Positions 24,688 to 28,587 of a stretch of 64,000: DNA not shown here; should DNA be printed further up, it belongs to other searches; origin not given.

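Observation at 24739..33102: Single 8.36-kb ORF: 2787-aa signal-peptide / C-terminal-anchor surface protein with no assignable domains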

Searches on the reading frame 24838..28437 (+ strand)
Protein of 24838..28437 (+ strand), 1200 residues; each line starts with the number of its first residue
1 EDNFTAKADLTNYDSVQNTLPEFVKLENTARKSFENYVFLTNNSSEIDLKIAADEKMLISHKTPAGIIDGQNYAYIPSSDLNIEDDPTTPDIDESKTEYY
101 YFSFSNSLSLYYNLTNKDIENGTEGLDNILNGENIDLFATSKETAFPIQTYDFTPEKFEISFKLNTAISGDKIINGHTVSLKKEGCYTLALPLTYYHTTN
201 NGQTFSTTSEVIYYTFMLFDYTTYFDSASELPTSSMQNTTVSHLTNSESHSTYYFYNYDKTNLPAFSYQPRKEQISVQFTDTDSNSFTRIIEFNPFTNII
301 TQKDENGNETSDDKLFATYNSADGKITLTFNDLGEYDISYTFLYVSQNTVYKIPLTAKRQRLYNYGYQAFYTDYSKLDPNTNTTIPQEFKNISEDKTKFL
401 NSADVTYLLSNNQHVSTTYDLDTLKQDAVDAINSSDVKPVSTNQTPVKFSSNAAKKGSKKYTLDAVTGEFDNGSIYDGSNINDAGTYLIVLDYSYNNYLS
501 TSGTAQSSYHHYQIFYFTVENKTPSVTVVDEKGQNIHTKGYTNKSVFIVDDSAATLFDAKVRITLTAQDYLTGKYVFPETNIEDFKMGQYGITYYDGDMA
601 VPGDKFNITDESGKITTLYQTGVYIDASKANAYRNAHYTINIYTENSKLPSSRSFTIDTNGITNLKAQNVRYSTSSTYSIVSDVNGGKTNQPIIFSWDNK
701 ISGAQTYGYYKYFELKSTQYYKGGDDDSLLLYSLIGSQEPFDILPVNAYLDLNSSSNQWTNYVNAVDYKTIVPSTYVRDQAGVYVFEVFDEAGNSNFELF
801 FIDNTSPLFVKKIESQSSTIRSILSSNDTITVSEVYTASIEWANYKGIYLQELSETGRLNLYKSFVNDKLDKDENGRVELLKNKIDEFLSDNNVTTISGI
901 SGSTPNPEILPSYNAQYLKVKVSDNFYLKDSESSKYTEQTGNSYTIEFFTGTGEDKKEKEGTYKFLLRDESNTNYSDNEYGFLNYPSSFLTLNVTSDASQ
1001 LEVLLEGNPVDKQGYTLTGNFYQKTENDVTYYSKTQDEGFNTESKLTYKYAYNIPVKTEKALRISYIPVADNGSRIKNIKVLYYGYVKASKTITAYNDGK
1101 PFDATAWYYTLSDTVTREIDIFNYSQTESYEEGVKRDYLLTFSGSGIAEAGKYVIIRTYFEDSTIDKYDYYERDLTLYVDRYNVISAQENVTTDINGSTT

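Call 68: predict_structure(alignment_id=A6)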
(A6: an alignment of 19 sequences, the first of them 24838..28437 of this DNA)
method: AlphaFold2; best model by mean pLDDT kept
length: 1200 residues; sequences in the alignment: 19
mean_pLDDT: 80.9   pTM: 0.51
mean pLDDT of the five models: 80.9, 80.0, 75.0, 73.9, 71.9
residues with pLDDT >= 90: 224; 70-90: 782; 50-70: 158; < 50: 36
segments of 3 or more residues with pLDDT < 50: 1-9, 598-604, 868-871, 1186-1200
pLDDT, mean of each block of 10 residues (from residue 1): 41 70 84 82 84 64 59 76 58 65 85 81 73 83 71 84 85 82 89 85 80 89 79 84 81 89 90 91 86 87 83 82 88 92 82 85 92 72 78 84 82 64 86 82 85 88 84 86 90 87 78 90 77 79 87 71 89 89 84 67 49 56 85 90 75 89 89 89 86 91 88 90 79 86 92 72 89 91 90 87 92 88 80 87 93 72 56 64 86 87 84 90 89 84 89 75 89 77 86 86 82 72 81 73 83 72 87 86 86 82 80 85 86 86 73 89 71 83 50 40
secondary structure, 60 per line:
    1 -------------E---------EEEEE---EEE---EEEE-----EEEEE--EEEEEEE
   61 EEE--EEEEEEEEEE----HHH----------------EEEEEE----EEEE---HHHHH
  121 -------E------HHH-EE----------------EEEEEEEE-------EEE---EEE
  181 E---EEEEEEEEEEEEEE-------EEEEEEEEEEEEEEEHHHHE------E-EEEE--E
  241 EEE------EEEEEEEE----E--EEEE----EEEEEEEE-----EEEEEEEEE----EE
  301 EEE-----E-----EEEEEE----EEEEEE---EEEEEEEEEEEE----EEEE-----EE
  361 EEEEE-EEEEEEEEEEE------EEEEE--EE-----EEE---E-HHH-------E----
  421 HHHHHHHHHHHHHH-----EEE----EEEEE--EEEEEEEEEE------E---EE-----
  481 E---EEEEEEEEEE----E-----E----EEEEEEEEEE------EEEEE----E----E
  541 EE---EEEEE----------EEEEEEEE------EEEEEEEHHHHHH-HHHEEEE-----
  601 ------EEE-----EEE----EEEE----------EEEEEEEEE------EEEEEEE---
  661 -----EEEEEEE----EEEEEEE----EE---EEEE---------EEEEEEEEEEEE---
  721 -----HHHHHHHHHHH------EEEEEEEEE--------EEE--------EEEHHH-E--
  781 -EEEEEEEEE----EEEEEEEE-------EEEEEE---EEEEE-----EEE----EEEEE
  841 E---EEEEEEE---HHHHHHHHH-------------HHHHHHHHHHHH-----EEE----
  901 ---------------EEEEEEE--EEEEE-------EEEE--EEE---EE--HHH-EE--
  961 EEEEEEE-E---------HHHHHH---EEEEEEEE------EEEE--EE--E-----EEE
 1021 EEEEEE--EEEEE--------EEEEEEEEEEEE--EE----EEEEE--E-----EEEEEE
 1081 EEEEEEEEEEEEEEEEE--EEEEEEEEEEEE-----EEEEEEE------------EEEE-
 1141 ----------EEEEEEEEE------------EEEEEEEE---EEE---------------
elements in order (helices of 4 or more, strands of 3 or more residues): E24-28 E32-34 E38-41 E47-51 E54-63 E66-75 E99-104 E109-112 H116-120 E157-164 E172-174 E178-181 E185-198 E206-220 H221-224 E234-237 E240-243 E250-257 E265-268 E273-280 E286-294 E299-303 E315-320 E325-330 E334-345 E350-353 E359-365 E367-377 E384-388 E398-400 H421-434 E440-442 E447-451 E454-463 E485-494 E510-519 E526-530 E540-542 E546-550 E561-568 E575-581 H582-587 E592-595 E607-609 E615-617 E622-625 E636-644 E651-657 E666-672 E677-683 E693-696 E706-717 H726-736 E743-751 E760-762 E771-773 E782-790 E795-802 E810-815 E819-823 E829-831 E836-841 E845-851 H855-863 H877-888 E894-896 E916-922 E925-929 E937-940 E943-945 E961-967 H979-984 E988-995 E1002-1005 E1018-1026 E1029-1033 E1042-1053 E1062-1066 E1075-1097 E1100-1111 E1117-1123 E1136-1139 E1151-1159 E1172-1179 E1183-1185
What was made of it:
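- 24838..28437 (+): Modelled segment 1, residues 34-1233: 77 beta-strands and 8 short helices, read as tandem beta-sandwich modules. AF2 mean pLDDT 80.9, pTM 0.51 (call 68).
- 27178..27222 (+): Motif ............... (residues 814-828), an example of the invariant G-x-Y strand with a D-x-AGN turn. The motif lies on predicted strands E782-790 and E795-802 of model 1 (call 68).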

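Call 71: fold_search(model_id=the predicted structure, library=pdb)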
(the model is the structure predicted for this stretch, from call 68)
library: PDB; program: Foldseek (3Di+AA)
matches with E <= 10: 1451; with E <= 0.001: 36
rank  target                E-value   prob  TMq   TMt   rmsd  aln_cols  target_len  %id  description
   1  1e07                  3.9e-09  1.00  0.15  0.23  31.0      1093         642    9  Model of human carcinoembryonic antigen by homology modelling and curve-fitting to experimental solution scattering data (released 2000-07-04)
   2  9b4h_A                4.5e-07  0.91  0.11  0.08  43.1      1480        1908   10  Chlamydomonas reinhardtii mastigoneme filament (released 2024-04-10)
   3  9hcj_10               5.2e-07  0.93  0.10  0.08  28.6      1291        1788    8  D. discoideum nuclear pore complex (released 2024-12-25)
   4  7q1y_A                7.9e-07  0.87  0.08  0.08  55.2      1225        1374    8  X-ray structure of human A2ML1 (released 2022-04-20)
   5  8wa2_D                8.7e-07  0.91  0.10  0.09  32.1      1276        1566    9  cryo-EM structure of native mastigonemes isolated from Chlamydomonas reinhardtii at 3.0 angstrom resolution (released 2024-04-10)
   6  1hzh_K                1.7e-06  1.00  0.11  0.22  19.9       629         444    9  CRYSTAL STRUCTURE OF THE INTACT HUMAN IGG B12 WITH BROAD AND POTENT ACTIVITY AGAINST PRIMARY HIV-1 ISOLATES: A TEMPLAT (released 2001-08-15)
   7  8ayh_B                4.4e-06  0.75  0.09  0.11  56.1      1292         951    6  Structure of Complement C5 in Complex with small molecule inhibitor and CVF (released 2022-12-21)
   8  7q62_A                6.8e-06  0.77  0.09  0.09  58.2      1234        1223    7  Structure of TEV cleaved A2ML1 dimer (A2ML1-TT dimer) (released 2022-04-20)
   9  1hzh_H                1.0e-05  0.99  0.09  0.18  25.3       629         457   10  CRYSTAL STRUCTURE OF THE INTACT HUMAN IGG B12 WITH BROAD AND POTENT ACTIVITY AGAINST PRIMARY HIV-1 ISOLATES: A TEMPLAT (released 2001-08-15)
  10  6grs_A                2.1e-05  0.87  0.08  0.14  30.6       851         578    8  Paired immunoglobulin-like receptor B (PirB) or Leukocyte immunoglobulin-like receptor subfamily B member 3 (LILRB3) f (released 2019-02-06)
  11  7o7p_C                2.8e-05  0.47  0.08  0.08  58.4      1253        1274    8  (h-alpha2M)4 activated state (released 2022-04-13)
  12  7o7p_A                2.8e-05  0.47  0.08  0.08  58.4      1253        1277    8  (h-alpha2M)4 activated state (released 2022-04-13)
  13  9ijj_4G               2.8e-05  0.25  0.08  0.03  60.6      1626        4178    8  In situ structure of the central apparatus in mouse sperm axoneme. (released 2025-06-04)
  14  6qx4_B                3.0e-05  0.89  0.09  0.14  24.8       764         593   10  Structure of the Bacillus anthracis Sap S-layer assembly domain (released 2019-07-31)
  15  6gfe_H                5.8e-05  0.98  0.09  0.20  27.6       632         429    7  High-resolution Structure of a therapeutic full-length anti-NPRA Antibody with exceptional Conformational Diversity (released 2019-05-15)
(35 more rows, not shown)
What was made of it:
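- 24838..28437 (+): Foldseek against the PDB gave 36 hits at E<=1e-3, mostly multi-domain Ig/FN3/MG-type proteins (CEA 3.9e-9, mastigoneme, A2ML1, IgG, PirB, Sap) with a few unrelated large assemblies (call 71).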

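Call 85: fold_search(model_id=the predicted structure, library=viral)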
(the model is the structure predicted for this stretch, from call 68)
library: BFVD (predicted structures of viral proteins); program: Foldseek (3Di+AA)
matches with E <= 10: 539; with E <= 0.001: 58
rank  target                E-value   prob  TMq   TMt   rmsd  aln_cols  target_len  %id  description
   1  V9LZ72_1              9.9e-09  0.91  0.08  0.07  69.0      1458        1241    8  Uncharacterized protein [Vibrio phage VP4B]
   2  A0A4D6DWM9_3          1.1e-06  0.44  0.07  0.07  64.7      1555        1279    8  Uncharacterized protein [Edwardsiella phage pEt-SU]
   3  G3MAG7                1.5e-06  0.75  0.10  0.10  39.1      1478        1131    7  Gp426 [Bacillus phage G]
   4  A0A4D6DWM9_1          2.5e-06  0.38  0.07  0.06  58.2      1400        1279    9  Uncharacterized protein [Edwardsiella phage pEt-SU]
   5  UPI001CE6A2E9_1       7.2e-06  0.51  0.08  0.08  64.9      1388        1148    8  (no name look-up for this kind of identifier)
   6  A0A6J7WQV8            7.9e-06  0.69  0.09  0.09  35.4      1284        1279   10  Uncharacterized protein [uncultured Caudovirales phage]
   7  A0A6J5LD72            1.1e-05  0.80  0.08  0.11  31.3      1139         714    9  SprB repeat [uncultured Caudovirales phage]
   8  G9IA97                1.1e-05  0.75  0.10  0.12  41.2      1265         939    9  (no name in the UniProt tables at hand)
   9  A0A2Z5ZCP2            1.6e-05  1.00  0.11  0.22  16.7       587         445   12  Phage tail fibers [Escherichia phage EcS1]
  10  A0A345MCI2            2.0e-05  0.94  0.12  0.15  35.5       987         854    8  Minor tail protein [Gordonia phage Teatealatte]
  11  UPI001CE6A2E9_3       2.2e-05  0.33  0.08  0.09  58.7      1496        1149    9  (no name look-up for this kind of identifier)
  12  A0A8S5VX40            2.8e-05  0.97  0.12  0.22  27.1       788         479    8  (no name in the UniProt tables at hand)
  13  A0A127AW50            3.2e-05  0.89  0.13  0.16  26.6      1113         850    9  Uncharacterized protein [Bacillus phage SP-15]
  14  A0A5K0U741            3.2e-05  0.69  0.10  0.13  39.3      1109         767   10  Por secretion system C-terminal sorting domain-containing protein [Yasminevirus sp. GU-2018]
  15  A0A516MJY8            3.7e-05  0.38  0.08  0.07  64.3      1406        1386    9  (no name in the UniProt tables at hand)
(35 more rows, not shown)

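Call 86: find_homologous_proteins(query=A6, max_evalue=0.001)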
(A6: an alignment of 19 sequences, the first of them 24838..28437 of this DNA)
Query A6 (19 sequences) (1200 aa, profile of the alignment): 1 proteins with E <= 0.001 among 8000 candidates.
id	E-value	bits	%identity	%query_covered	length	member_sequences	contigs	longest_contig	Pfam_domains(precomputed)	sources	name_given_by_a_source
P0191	2.2e-243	829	37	79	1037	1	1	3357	-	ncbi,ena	-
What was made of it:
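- Tried and rejected: The profile search with the N-terminal segment through the word index returned one fragment only and was uninformative (call 86).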
